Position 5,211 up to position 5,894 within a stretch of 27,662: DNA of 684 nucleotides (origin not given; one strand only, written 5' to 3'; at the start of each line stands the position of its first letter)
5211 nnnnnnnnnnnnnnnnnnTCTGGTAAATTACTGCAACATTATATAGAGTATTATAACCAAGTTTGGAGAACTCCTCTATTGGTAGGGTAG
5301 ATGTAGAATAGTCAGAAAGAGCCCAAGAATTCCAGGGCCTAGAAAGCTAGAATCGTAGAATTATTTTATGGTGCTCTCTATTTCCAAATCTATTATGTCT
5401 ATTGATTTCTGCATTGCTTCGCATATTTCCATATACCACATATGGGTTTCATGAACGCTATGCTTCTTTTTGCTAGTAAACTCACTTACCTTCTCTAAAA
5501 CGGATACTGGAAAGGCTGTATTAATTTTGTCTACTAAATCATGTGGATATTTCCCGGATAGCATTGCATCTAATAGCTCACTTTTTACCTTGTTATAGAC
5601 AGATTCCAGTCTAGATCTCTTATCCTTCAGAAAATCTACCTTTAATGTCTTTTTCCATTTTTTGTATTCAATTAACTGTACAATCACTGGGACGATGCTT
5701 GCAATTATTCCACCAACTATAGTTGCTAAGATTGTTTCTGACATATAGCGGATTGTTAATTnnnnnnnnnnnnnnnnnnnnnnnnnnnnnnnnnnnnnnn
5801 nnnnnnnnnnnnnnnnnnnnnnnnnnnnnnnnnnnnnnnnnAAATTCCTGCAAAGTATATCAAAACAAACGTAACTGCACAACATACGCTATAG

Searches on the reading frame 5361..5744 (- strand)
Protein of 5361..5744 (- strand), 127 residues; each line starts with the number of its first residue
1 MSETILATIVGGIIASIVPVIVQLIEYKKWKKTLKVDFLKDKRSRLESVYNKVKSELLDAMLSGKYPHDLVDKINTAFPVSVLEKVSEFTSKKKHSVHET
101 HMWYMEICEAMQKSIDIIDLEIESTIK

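Call 4: search_protein_families(library=pfam, proteins=[window:5361-5744:-], max_evalue=1)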
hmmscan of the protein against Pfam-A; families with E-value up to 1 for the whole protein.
window:5361-5744:- (127 aa): 4 families
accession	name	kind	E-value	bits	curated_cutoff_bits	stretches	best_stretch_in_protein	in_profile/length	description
PF00558.24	Vpu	-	0.02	15.1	24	1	1-47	1-47/81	Vpu protein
PF04456.17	DUF503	-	0.03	14.6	22.4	1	36-56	13-33/88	Protein of unknown function (DUF503)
PF25068.1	ARM_TT21_4th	-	0.045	14.4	30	1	22-113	43-134/153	Tetratricopeptide repeat protein 21 forth ARM domain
PF13619.11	KTSC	-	0.11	12.7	25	1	25-68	8-51/58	KTSC domain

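Call 5: search_protein_families(library=padloc, proteins=[window:5361-5744:-], max_evalue=1)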
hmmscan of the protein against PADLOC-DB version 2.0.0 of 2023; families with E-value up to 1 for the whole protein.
window:5361-5744:- (127 aa): 1 family
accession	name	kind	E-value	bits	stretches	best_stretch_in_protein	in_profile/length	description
PDLC02100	Cas6a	-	0.0092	13.9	1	12-76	27-90/252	-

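Call 6: search_protein_families(library=ncbifam, proteins=[window:5361-5744:-], max_evalue=1)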
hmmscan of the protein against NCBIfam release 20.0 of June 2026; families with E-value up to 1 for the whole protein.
window:5361-5744:- (127 aa): 3 families
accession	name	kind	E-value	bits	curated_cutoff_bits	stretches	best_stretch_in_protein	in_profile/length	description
NF003379.0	PRK04456.1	domain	0.0061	15.3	372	1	59-103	360-404/464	acetyl-CoA decarbonylase/synthase complex subunit beta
TIGR00275.1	TIGR00275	subfamily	0.097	11.5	183.8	1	11-100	236-329/401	aminoacetone oxidase family FAD-binding enzyme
NF038074.1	fam_STM4014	hypoth_equivalog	0.11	11.9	175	1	23-114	28-93/349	STM4014 family protein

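Call 7: search_protein_families(library=phrogs, proteins=[window:5361-5744:-], max_evalue=1)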
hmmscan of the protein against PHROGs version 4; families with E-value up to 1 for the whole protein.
window:5361-5744:- (127 aa): 4 families
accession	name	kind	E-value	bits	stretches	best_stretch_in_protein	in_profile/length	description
phrog_16455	-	unknown function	0.076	13.9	1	28-67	12-50/152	-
phrog_35185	-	unknown function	0.083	14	1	19-75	30-86/102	-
phrog_28232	-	unknown function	0.17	13.8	1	19-75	41-96/108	-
phrog_38700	-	unknown function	0.22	12.4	1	16-56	26-66/120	-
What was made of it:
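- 5361..5744 (-): O7: a 127-aa protein with one N-terminal TM helix, inserted between tRNA-Asp and O6. It is absent from the relative. No family hits (calls 4-7).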

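Call 75: find_encoding_contigs(protein=window:5361-5744:-, flank=10000, max_places=5)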
Protein window:5361-5744:- (127 aa): 1 contig read that carries it; 1 place shown.
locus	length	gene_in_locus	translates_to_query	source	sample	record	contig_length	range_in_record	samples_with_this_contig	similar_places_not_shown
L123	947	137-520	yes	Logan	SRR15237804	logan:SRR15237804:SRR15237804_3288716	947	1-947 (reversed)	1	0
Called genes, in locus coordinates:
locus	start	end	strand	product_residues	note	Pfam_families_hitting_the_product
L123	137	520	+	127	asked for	-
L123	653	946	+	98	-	?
